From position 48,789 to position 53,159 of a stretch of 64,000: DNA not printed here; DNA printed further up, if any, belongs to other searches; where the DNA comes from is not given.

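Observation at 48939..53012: LptD/OstA-like giant OMP with an inserted parvulin (SurA-type) domain that is itself split by an acidic 42-bp tandem repeat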

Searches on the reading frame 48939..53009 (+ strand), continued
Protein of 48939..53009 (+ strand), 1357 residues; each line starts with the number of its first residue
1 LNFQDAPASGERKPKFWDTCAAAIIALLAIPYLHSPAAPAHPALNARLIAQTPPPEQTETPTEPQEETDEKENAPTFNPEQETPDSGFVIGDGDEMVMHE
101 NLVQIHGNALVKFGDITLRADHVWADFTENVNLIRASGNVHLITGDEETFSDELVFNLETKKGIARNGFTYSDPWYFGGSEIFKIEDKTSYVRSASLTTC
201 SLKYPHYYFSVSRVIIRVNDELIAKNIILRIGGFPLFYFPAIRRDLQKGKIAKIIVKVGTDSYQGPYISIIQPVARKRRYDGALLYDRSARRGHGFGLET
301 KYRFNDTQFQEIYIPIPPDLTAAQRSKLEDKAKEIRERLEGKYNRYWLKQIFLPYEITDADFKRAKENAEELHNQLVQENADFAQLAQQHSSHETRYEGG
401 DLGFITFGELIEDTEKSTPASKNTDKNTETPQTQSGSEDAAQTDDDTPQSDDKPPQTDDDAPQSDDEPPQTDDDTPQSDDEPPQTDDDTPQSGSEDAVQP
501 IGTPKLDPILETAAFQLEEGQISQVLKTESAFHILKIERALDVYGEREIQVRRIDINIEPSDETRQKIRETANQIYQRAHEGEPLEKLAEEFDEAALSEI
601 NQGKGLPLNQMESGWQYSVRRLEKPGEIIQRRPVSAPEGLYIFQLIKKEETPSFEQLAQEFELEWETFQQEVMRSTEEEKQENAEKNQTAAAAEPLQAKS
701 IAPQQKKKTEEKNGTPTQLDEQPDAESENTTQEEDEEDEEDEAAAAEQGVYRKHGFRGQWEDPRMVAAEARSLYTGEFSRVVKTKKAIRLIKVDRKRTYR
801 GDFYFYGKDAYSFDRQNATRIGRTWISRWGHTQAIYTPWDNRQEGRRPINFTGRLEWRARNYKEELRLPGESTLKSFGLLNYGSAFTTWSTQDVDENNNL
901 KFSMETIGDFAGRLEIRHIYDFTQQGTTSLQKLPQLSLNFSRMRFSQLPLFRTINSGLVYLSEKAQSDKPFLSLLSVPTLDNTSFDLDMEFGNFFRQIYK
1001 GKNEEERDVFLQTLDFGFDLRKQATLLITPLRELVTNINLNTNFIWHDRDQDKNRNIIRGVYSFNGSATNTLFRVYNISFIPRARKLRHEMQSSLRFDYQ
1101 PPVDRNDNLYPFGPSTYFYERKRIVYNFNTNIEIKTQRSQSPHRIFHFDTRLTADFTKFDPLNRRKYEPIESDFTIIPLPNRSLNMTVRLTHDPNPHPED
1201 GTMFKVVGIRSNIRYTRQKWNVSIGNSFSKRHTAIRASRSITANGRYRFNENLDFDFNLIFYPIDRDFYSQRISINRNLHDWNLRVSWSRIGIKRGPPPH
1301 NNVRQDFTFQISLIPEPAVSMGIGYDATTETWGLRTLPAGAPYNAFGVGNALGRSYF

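Call 17: find_related_loci(query=A1, collection=genome_contigs, flank=8000)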
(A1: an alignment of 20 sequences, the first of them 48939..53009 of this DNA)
Query A1 (1357 aa) in genome_contigs; peptide patterns used: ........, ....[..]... (x = any residue, [..] = any of these).
190 stretches matched a pattern; 146 encode a relative of the query (tblastn E <= 1e-3); the best 80 are kept; 80 distinct loci.
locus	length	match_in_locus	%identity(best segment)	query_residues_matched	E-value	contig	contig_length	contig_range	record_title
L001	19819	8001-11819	68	67-1357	0e+0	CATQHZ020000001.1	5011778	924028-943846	MAG: uncultured Poribacteria bacterium isolate a66633a9-cb3d-447c-bfc4-106491c4b11e genome assembly, contig: contig_1, w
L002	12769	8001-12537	66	14-1357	0e+0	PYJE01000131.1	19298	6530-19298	MAG: Candidatus Poribacteria bacterium isolate AGPOR5 scf7180000041165, whole genome shotgun sequence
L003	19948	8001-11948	69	6-1357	0e+0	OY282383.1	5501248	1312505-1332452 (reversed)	MAG: uncultured Poribacteria bacterium isolate 7c199f84-8048-4b63-b208-6e17c6421a0a genome assembly, chromosome: 1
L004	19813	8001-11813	49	21-1357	0e+0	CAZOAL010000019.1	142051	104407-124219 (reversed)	MAG TPA_asm: uncultured bacterium isolate SRP119689_co1_304 genome assembly, contig: NODE_80_length_142051_cov_27.238014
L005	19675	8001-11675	67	25-1357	0e+0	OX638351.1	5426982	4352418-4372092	MAG: uncultured Poribacteria bacterium isolate d4690918-7cf6-4b6d-bcb0-07eb3c50a363 genome assembly, chromosome: 1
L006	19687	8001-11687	67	20-1354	0e+0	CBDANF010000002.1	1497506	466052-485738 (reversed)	MAG: Candidatus Poribacteria bacterium isolate cff0d1ac-620d-4255-a141-192642026491 genome assembly, contig: contig_2, w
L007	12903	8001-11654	67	47-1357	0e+0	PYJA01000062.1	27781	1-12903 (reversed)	MAG: Candidatus Poribacteria bacterium isolate PCPOR2a Ga0207197_1062, whole genome shotgun sequence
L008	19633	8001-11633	67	50-1357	0e+0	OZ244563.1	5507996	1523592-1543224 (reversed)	MAG: Candidatus Poribacteria bacterium isolate ff81fa92-488d-40f9-821d-30cdc2806971 genome assembly, chromosome: 1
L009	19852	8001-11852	64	20-1357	0e+0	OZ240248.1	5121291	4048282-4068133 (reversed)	MAG: Candidatus Poribacteria bacterium isolate b8ffb888-6308-4f48-b550-e0c295cc777e genome assembly, chromosome: 1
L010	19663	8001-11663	67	21-1357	0e+0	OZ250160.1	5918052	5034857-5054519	MAG: Candidatus Poribacteria bacterium isolate 8ae7ebc5-6e71-4186-9c0c-d873ebd224b0 genome assembly, chromosome: 1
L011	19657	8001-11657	67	47-1357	0e+0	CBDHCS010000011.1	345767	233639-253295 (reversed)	MAG: Candidatus Poribacteria bacterium isolate 2ff7ea9c-4ed9-48aa-ac60-1c2c21251b56 genome assembly, contig: contig_11,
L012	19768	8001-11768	66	20-1357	0e+0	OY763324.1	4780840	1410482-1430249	MAG: Candidatus Poribacteria bacterium isolate 3d2a48e4-3859-4b6e-83ef-b4ffa18775ef genome assembly, chromosome: 1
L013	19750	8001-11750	64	52-1357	0e+0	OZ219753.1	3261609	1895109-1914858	MAG: Candidatus Poribacteria bacterium isolate 1eb63393-43b3-4ba7-aba7-ea4ddc7e67a3 genome assembly, chromosome: 4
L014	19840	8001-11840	65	24-1357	0e+0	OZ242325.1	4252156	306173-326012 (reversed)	MAG: Candidatus Poribacteria bacterium isolate 7cb44f7e-fdd6-4696-a2af-ad91ef35c446 genome assembly, chromosome: 1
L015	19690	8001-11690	66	19-1357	0e+0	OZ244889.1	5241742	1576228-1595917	MAG: Candidatus Poribacteria bacterium isolate e98e4a03-ae45-434a-8c9f-424be2589405 genome assembly, chromosome: 1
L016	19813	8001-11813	65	24-1357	0e+0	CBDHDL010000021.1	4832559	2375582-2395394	MAG: Candidatus Poribacteria bacterium isolate 20da9595-a677-4a4b-9313-254fbc54331e genome assembly, contig: contig_21,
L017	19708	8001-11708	67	25-1357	0e+0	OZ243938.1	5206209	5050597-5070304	MAG: Candidatus Poribacteria bacterium isolate 1d27aecb-7b08-4092-90e4-ddfc7d8e693b genome assembly, chromosome: 1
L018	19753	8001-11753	64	48-1357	0e+0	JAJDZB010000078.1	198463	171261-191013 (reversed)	MAG: Candidatus Poribacteria bacterium isolate jk18x34bins.64 k141_509553, whole genome shotgun sequence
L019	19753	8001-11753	64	48-1357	0e+0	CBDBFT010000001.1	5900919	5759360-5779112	MAG: Candidatus Poribacteria bacterium isolate 1793e3cd-57e7-4349-b6cf-f1c25c3b8095 genome assembly, contig: contig_1, w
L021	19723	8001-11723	66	15-1357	0e+0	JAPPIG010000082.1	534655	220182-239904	MAG: Candidatus Poribacteria bacterium isolate RHO2_bin_17 NODE_5_length_534655_cov_62.453648, whole genome shotgun sequ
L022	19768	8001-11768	64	48-1357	0e+0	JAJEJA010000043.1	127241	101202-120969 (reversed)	MAG: Candidatus Poribacteria bacterium isolate p16x63bins.62 k141_986037, whole genome shotgun sequence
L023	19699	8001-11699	65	19-1357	0e+0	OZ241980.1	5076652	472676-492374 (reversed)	MAG: Candidatus Poribacteria bacterium isolate addb8a48-e40a-4d5d-92e9-c4632a5e54a8 genome assembly, chromosome: 1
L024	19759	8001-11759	65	21-1357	0e+0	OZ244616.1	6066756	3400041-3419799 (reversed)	MAG: Candidatus Poribacteria bacterium isolate e5250d40-67f0-410b-965f-0d198546f1b0 genome assembly, chromosome: 1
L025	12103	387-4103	66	19-1357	0e+0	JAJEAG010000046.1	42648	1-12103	MAG: Candidatus Poribacteria bacterium isolate jk18x7bins.36 k141_1430813, whole genome shotgun sequence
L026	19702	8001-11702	66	20-1357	0e+0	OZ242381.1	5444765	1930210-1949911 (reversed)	MAG: Candidatus Poribacteria bacterium isolate 80d8d026-9b84-4ba5-a38a-fc23128cda22 genome assembly, chromosome: 1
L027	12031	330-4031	66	19-1357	0e+0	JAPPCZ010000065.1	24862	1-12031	MAG: Candidatus Poribacteria bacterium isolate IRC4_bin_14 NODE_1417_length_24862_cov_21.1923, whole genome shotgun sequ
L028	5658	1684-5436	64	48-1357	0e+0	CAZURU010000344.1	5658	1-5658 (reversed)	MAG TPA_asm: uncultured bacterium isolate SRP109090_co2_4 genome assembly, contig: NODE_21924_length_5658_cov_6.109406,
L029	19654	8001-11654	66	47-1357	0e+0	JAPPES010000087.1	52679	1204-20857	MAG: Candidatus Poribacteria bacterium isolate RHO1_bin_11 NODE_1364_length_52679_cov_17.991012, whole genome shotgun se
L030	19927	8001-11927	62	7-1357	0e+0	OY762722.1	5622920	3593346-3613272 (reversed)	MAG: Candidatus Poribacteria bacterium isolate ed6806d3-dd7a-4409-98ee-5b7e1ebe3502 genome assembly, chromosome: 1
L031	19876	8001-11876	63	23-1357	0e+0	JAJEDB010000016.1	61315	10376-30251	MAG: Candidatus Poribacteria bacterium isolate jk18xAbins.50 k141_998859, whole genome shotgun sequence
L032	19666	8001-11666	65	23-1357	0e+0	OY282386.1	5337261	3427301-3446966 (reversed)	MAG: Candidatus Poribacteria bacterium genome assembly, chromosome: 1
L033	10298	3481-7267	64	51-1357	0e+0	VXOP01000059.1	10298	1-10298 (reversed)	MAG: Candidatus Poribacteria bacterium isolate SB0662_bin_35 NODE_5164_length_10298_cov_38.178073, whole genome shotgun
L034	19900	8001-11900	63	7-1357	0e+0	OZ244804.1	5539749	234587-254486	MAG: Candidatus Poribacteria bacterium isolate 01d6ffbc-f1d2-4681-b35a-d9b575322fea genome assembly, chromosome: 1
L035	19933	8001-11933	62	7-1357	0e+0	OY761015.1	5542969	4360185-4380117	MAG: Candidatus Poribacteria bacterium isolate b26c8cc1-2726-459c-8d02-9adedbaa8fd6 genome assembly, chromosome: 2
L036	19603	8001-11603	65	52-1357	0e+0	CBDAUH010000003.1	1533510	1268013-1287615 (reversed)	MAG: Candidatus Poribacteria bacterium isolate 2b956532-cd71-4e48-8ac0-65602b58f679 genome assembly, contig: contig_3, w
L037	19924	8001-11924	63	7-1357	0e+0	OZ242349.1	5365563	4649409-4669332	MAG: Candidatus Poribacteria bacterium isolate e367748c-ea16-458c-b08a-e5b385d280ea genome assembly, chromosome: 1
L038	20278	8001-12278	64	42-1357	0e+0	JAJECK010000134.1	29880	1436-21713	MAG: Candidatus Poribacteria bacterium isolate jk18xAbins.19 k141_839918, whole genome shotgun sequence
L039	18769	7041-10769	63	77-1357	0e+0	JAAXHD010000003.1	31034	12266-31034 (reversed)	MAG: Candidatus Poribacteria bacterium isolate Plut_88880 unfiltered_Plut_88880_genomic_contig_96333, whole genome shotg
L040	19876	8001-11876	62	23-1357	0e+0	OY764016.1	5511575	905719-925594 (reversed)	MAG: Candidatus Poribacteria bacterium isolate 9fae2ea3-c9b7-404b-9456-b4c0b6541956 genome assembly, chromosome: 1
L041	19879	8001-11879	62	23-1357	0e+0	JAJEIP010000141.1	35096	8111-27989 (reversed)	MAG: Candidatus Poribacteria bacterium isolate p16x65bins.2 k141_562460, whole genome shotgun sequence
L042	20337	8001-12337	64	43-1357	0e+0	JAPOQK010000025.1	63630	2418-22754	MAG: Candidatus Poribacteria bacterium isolate APA_bin_83 c_000000146605, whole genome shotgun sequence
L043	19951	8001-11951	61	20-1357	0e+0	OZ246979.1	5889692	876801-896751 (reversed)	MAG: Candidatus Poribacteria bacterium isolate b1f05427-043e-45ba-8b49-4d0e3d1ba290 genome assembly, chromosome: 1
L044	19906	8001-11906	62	20-1357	0e+0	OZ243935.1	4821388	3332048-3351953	MAG: Candidatus Poribacteria bacterium isolate 04a31957-9a65-48c7-867d-416cbb8de8da genome assembly, chromosome: 1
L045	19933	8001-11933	62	20-1357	0e+0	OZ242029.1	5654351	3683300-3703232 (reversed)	MAG: Candidatus Poribacteria bacterium isolate e47116a6-1c5e-4b36-9515-22f207f5838d genome assembly, chromosome: 1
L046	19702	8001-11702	65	52-1357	0e+0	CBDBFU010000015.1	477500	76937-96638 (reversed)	MAG: Candidatus Poribacteria bacterium isolate 0db8f60b-b66d-466f-879a-884326031337 genome assembly, contig: contig_15,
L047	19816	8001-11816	62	54-1357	0e+0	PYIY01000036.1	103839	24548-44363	MAG: Candidatus Poribacteria bacterium isolate PCPOR4 Ga0207198_1036, whole genome shotgun sequence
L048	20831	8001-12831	65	19-1357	0e+0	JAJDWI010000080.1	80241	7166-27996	MAG: Candidatus Poribacteria bacterium isolate jk18x25bins.18 k141_558426, whole genome shotgun sequence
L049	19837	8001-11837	62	53-1357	0e+0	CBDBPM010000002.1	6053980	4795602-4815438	MAG: Candidatus Poribacteria bacterium isolate 2ce76e30-9b7a-4682-b141-86baa08e5e2a genome assembly, contig: contig_2, w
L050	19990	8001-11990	62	8-1357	0e+0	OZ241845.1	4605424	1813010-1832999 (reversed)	MAG: Candidatus Poribacteria bacterium isolate fbb172c3-de08-4f40-a2cc-29487177e2df genome assembly, chromosome: 1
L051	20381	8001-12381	63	44-1357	0e+0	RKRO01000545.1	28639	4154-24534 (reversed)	MAG: Candidatus Poribacteria bacterium isolate PNGco_C_bin3 scaffold_149, whole genome shotgun sequence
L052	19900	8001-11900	62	20-1357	0e+0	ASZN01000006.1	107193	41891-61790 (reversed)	Candidatus Poribacteria bacterium WGA-3G POR3G_contig_5.6_C, whole genome shotgun sequence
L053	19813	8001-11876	63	21-1357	0e+0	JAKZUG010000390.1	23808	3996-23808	MAG: Candidatus Poribacteria bacterium isolate Langseth_MAG_00079 Langseth_MAG_00079_000000000390, whole genome shotgun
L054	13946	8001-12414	63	51-1357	0e+0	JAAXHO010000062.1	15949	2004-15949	MAG: Candidatus Poribacteria bacterium isolate Plut_88891 unfiltered_Plut_88891_genomic_contig_1034998, whole genome sho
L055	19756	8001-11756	61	77-1357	0e+0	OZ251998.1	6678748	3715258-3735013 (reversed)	MAG: Candidatus Poribacteria bacterium isolate 8f110123-501e-42ad-9d55-583bbc997c7d genome assembly, chromosome: 1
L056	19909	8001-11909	61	55-1357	0e+0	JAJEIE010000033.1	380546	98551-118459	MAG: Candidatus Poribacteria bacterium isolate p16x65bins.49 k141_32124, whole genome shotgun sequence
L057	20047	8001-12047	62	19-1357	0e+0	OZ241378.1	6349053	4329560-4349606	MAG: Candidatus Poribacteria bacterium isolate 8f0f5501-85a9-4e66-9deb-4e7c08d09c04 genome assembly, chromosome: 1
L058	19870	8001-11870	60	47-1357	0e+0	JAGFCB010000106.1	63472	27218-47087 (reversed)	MAG: Candidatus Poribacteria bacterium isolate SB0101 contig_11738, whole genome shotgun sequence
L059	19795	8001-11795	67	19-1357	0e+0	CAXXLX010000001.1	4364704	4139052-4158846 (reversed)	MAG: Candidatus Poribacteria bacterium isolate 1c23486e-f1bb-4f7c-a5ff-9ffc904aba33 genome assembly, contig: contig_1, w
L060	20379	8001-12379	64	44-1357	0e+0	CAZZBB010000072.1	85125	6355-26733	MAG TPA_asm: uncultured bacterium isolate SRP338948_co1_166 genome assembly, contig: k141_189344, whole genome shotgun s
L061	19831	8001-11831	60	60-1357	0e+0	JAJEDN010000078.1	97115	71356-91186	MAG: Candidatus Poribacteria bacterium isolate p16x33bins.23 k141_410459, whole genome shotgun sequence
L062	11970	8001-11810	63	53-1357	0e+0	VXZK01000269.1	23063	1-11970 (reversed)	MAG: Candidatus Poribacteria bacterium isolate SB0670_bin_33 NODE_1091_length_23063_cov_16.235092, whole genome shotgun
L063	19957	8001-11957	61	16-1357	0e+0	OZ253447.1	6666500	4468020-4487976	MAG: Candidatus Poribacteria bacterium isolate c3a381aa-0ed9-4b9f-99fb-31763fcdc289 genome assembly, chromosome: 1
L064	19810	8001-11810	63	38-1357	0e+0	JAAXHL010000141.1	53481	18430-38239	MAG: Candidatus Poribacteria bacterium isolate Plut_88888 unfiltered_Plut_88888_genomic_contig_111603, whole genome shot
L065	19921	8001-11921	62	39-1357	0e+0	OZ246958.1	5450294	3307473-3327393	MAG: Candidatus Poribacteria bacterium isolate eb1091dc-daf2-4aeb-812c-2eaa76c9e045 genome assembly, chromosome: 1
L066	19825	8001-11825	61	60-1357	0e+0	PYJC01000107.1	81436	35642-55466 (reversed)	MAG: Candidatus Poribacteria bacterium isolate PCPOR1 Ga0206387_1107, whole genome shotgun sequence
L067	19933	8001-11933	61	23-1357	0e+0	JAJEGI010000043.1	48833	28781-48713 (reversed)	MAG: Candidatus Poribacteria bacterium isolate p16x44bins.54 k141_824765, whole genome shotgun sequence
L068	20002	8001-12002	62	8-1357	0e+0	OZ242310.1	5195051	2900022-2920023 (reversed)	MAG: Candidatus Poribacteria bacterium isolate 20da2b61-0884-4a9e-940d-2acfcc06f24a genome assembly, chromosome: 1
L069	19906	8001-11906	62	20-1357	0e+0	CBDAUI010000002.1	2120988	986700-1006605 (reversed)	MAG: Candidatus Poribacteria bacterium isolate ebb03bee-5bc3-4167-9627-03da9fd662bd genome assembly, contig: contig_2, w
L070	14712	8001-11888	61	20-1357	0e+0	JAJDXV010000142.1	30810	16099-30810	MAG: Candidatus Poribacteria bacterium isolate jk18x27bins.53 k141_234341, whole genome shotgun sequence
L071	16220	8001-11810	62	53-1357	0e+0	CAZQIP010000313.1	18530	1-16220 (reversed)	MAG TPA_asm: uncultured bacterium isolate SRP338948_co1_32 genome assembly, contig: k141_265676, whole genome shotgun se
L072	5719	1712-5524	60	52-1357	0e+0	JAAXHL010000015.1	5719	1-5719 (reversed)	MAG: Candidatus Poribacteria bacterium isolate Plut_88888 unfiltered_Plut_88888_genomic_contig_686510, whole genome shot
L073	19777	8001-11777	64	19-1357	0e+0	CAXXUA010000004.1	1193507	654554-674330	MAG: Candidatus Poribacteria bacterium isolate 64057701-0cd0-4337-b80b-d127c366c46f genome assembly, contig: contig_4, w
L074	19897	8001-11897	62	19-1357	0e+0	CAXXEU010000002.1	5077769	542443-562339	MAG: Candidatus Poribacteria bacterium isolate 3e89c7d8-7361-487e-81cd-bcd86543e134 genome assembly, contig: contig_2, w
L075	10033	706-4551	61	54-1357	0e+0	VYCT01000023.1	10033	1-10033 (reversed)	MAG: Candidatus Poribacteria bacterium isolate SB0675_bin_22 NODE_2833_length_10033_cov_11.297855, whole genome shotgun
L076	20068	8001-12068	67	19-1357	0e+0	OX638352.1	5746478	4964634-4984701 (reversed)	MAG: uncultured Poribacteria bacterium isolate 319d9eaa-e5ea-4d6b-972a-5b23a2ce0867 genome assembly, chromosome: 1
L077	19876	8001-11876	63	43-1357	0e+0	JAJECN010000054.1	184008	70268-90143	MAG: Candidatus Poribacteria bacterium isolate jk18xAbins.24 k141_942705, whole genome shotgun sequence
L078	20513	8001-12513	70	77-1357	0e+0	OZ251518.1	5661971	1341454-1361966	MAG: Candidatus Poribacteria bacterium isolate 51d61e84-101f-473b-a9d4-7d02d52c7b93 genome assembly, chromosome: 1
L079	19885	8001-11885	61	49-1357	0e+0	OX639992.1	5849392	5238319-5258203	MAG: uncultured Poribacteria bacterium isolate 2342930e-25dc-453b-b24c-d77caf5257d8 genome assembly, chromosome: 1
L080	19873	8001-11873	68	53-1357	0e+0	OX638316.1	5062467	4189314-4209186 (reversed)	MAG: uncultured Poribacteria bacterium isolate 19b3914e-8088-41bb-88ee-c15fb0df7e30 genome assembly, chromosome: 1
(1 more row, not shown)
